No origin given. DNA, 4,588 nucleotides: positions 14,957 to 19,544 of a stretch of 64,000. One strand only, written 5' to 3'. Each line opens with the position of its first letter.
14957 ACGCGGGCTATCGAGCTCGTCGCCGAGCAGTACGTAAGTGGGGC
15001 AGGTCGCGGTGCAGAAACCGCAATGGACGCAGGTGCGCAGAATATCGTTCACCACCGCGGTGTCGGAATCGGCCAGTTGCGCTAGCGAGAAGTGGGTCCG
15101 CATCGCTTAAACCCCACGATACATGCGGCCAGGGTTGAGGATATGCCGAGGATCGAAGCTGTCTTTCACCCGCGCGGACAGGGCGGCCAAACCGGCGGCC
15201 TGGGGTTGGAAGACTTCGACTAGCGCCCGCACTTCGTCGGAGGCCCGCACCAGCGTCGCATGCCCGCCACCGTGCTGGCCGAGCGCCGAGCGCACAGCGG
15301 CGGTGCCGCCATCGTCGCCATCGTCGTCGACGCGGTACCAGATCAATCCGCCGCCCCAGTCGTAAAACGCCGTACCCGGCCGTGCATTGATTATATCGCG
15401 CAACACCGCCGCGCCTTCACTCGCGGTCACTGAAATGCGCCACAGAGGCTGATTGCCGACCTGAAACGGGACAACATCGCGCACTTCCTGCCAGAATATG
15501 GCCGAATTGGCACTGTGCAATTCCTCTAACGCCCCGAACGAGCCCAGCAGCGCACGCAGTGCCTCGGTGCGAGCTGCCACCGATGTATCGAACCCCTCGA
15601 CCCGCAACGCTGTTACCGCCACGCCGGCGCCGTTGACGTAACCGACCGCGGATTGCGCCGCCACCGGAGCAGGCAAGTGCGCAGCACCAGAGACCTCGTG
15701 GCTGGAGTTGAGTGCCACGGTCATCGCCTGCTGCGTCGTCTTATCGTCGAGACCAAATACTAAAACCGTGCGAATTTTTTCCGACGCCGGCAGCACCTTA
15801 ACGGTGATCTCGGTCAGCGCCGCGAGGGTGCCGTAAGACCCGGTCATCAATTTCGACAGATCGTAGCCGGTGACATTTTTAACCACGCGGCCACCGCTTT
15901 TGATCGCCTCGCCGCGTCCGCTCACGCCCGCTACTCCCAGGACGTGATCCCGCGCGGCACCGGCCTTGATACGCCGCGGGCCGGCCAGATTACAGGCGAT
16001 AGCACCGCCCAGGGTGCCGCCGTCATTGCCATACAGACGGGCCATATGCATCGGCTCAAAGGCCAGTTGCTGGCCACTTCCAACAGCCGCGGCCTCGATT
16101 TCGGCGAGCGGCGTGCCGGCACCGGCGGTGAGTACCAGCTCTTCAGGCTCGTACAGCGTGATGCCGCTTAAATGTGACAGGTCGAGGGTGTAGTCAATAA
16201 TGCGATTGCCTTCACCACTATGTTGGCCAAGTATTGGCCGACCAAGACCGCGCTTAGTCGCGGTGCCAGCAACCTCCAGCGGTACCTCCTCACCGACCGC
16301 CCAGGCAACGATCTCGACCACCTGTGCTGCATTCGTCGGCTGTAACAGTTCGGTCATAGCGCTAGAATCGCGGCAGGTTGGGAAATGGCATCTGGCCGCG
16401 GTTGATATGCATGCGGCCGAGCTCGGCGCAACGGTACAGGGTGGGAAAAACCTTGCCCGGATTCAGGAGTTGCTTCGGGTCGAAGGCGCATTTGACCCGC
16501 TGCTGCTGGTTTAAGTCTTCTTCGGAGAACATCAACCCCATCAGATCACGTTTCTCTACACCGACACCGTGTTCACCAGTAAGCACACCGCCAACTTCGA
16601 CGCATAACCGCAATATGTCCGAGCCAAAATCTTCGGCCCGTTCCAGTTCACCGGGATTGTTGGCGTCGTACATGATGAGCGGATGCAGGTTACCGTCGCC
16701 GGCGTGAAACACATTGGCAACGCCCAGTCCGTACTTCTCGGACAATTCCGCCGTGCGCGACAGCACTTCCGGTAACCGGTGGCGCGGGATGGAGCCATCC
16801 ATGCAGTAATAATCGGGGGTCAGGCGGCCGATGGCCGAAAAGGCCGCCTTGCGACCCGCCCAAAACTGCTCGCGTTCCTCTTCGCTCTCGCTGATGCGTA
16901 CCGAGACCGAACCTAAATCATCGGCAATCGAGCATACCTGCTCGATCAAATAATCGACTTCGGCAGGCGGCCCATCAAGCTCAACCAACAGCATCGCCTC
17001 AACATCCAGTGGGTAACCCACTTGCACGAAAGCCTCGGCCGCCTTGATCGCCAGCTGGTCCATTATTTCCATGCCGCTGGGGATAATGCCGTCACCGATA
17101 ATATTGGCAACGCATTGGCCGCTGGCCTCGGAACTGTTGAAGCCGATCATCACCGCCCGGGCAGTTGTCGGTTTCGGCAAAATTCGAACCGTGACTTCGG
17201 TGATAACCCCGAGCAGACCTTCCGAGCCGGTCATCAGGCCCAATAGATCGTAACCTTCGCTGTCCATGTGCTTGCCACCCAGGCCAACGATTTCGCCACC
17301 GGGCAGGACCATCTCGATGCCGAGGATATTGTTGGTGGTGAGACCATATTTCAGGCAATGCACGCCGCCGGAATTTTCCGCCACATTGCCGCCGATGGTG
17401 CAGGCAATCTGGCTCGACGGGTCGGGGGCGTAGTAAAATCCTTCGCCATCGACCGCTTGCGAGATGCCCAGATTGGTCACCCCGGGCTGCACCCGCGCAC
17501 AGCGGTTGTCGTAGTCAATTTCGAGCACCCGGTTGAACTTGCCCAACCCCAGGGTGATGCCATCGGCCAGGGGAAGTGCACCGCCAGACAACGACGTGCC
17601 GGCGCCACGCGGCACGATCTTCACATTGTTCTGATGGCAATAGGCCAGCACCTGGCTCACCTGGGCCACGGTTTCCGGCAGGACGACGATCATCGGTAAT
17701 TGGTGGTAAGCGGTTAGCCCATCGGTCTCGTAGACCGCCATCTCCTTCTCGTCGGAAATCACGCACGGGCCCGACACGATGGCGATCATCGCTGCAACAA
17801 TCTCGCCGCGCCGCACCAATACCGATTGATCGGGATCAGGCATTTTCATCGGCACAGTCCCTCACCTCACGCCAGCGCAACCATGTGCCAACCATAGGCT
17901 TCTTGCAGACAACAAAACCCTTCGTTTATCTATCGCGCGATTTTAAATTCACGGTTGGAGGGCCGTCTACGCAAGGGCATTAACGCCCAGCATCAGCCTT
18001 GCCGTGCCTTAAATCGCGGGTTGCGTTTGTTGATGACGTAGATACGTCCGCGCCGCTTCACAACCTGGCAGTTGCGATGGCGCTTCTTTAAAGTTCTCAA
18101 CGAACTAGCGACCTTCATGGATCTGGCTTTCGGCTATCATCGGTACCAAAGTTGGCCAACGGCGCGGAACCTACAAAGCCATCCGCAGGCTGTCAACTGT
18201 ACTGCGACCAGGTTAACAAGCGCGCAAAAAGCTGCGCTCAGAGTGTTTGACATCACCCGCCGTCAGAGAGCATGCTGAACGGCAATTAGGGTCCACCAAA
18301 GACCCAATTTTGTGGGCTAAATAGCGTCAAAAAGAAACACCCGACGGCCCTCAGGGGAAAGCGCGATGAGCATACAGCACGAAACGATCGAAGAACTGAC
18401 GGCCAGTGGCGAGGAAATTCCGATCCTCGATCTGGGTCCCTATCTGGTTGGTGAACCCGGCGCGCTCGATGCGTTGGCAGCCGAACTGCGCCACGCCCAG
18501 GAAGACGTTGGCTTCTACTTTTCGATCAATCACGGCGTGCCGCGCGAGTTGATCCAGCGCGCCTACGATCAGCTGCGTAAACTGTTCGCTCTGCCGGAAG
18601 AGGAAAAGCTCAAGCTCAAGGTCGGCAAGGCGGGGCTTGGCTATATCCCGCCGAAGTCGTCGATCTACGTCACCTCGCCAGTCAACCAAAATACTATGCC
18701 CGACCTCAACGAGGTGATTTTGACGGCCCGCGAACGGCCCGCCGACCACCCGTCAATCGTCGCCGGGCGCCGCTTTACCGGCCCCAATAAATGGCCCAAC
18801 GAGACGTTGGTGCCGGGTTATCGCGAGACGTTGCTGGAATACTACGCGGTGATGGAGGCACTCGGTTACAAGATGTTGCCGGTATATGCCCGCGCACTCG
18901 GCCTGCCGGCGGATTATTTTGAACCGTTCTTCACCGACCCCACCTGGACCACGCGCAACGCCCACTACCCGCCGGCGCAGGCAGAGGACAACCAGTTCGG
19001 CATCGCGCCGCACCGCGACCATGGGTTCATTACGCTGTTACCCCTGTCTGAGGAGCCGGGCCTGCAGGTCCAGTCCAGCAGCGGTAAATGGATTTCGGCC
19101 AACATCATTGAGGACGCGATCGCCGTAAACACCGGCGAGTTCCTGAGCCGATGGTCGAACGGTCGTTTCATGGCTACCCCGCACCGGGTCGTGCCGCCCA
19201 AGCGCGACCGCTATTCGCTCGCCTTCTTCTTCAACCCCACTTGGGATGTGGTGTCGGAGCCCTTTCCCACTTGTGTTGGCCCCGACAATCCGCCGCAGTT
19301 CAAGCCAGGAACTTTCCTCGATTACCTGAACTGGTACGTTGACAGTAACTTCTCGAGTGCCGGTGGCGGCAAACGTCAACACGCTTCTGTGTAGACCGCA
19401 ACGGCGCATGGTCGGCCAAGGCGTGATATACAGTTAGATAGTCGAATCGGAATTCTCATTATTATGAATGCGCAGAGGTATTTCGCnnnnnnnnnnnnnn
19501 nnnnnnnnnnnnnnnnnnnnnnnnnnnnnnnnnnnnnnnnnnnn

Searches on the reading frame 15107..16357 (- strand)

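Call 29: search_protein_families(library=pfam, max_evalue=1e-8, proteins=[window:15107-16357:-])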
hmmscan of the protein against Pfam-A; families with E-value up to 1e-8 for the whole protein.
window:15107-16357:- (416 aa): 1 family
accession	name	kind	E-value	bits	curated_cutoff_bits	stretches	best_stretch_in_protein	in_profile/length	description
PF01565.28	FAD_binding_4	-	3.5e-15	56.3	26.4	1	5-153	5-137/139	FAD binding domain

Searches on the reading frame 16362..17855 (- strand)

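Call 29: search_protein_families(library=pfam, max_evalue=1e-8, proteins=[window:16362-17855:-])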
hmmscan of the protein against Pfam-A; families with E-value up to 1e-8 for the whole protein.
window:16362-17855:- (497 aa): 2 families
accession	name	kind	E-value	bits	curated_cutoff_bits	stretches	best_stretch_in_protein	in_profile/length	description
PF02913.24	FAD-oxidase_C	-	1.6e-68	231.5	21.2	1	229-469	2-248/248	FAD linked oxidases, C-terminal domain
PF01565.28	FAD_binding_4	-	2.5e-39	134.6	26.4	1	55-191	2-137/139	FAD binding domain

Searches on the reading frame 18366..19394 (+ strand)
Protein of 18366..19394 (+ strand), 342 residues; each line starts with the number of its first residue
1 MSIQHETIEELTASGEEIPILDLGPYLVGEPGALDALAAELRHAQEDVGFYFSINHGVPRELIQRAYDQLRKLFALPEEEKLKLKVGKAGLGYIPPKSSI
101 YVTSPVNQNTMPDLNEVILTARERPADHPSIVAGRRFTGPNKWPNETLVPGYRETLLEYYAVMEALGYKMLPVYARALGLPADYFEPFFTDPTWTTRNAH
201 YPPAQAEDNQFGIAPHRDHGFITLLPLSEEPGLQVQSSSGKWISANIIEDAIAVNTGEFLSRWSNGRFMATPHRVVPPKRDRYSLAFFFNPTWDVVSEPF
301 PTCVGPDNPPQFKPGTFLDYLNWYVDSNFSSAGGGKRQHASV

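Call 29: search_protein_families(library=pfam, max_evalue=1e-8, proteins=[window:18366-19394:+])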
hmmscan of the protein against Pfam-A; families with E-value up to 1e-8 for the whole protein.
window:18366-19394:+ (342 aa): 2 families
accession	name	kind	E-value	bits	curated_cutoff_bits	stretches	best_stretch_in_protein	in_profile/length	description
PF14226.12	DIOX_N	-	1.2e-23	84.4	27.3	1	18-146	1-117/117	non-haem dioxygenase in morphine synthesis N-terminal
PF03171.26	2OG-FeII_Oxy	-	1.1e-21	77.5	23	1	196-291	5-101/101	2OG-Fe(II) oxygenase superfamily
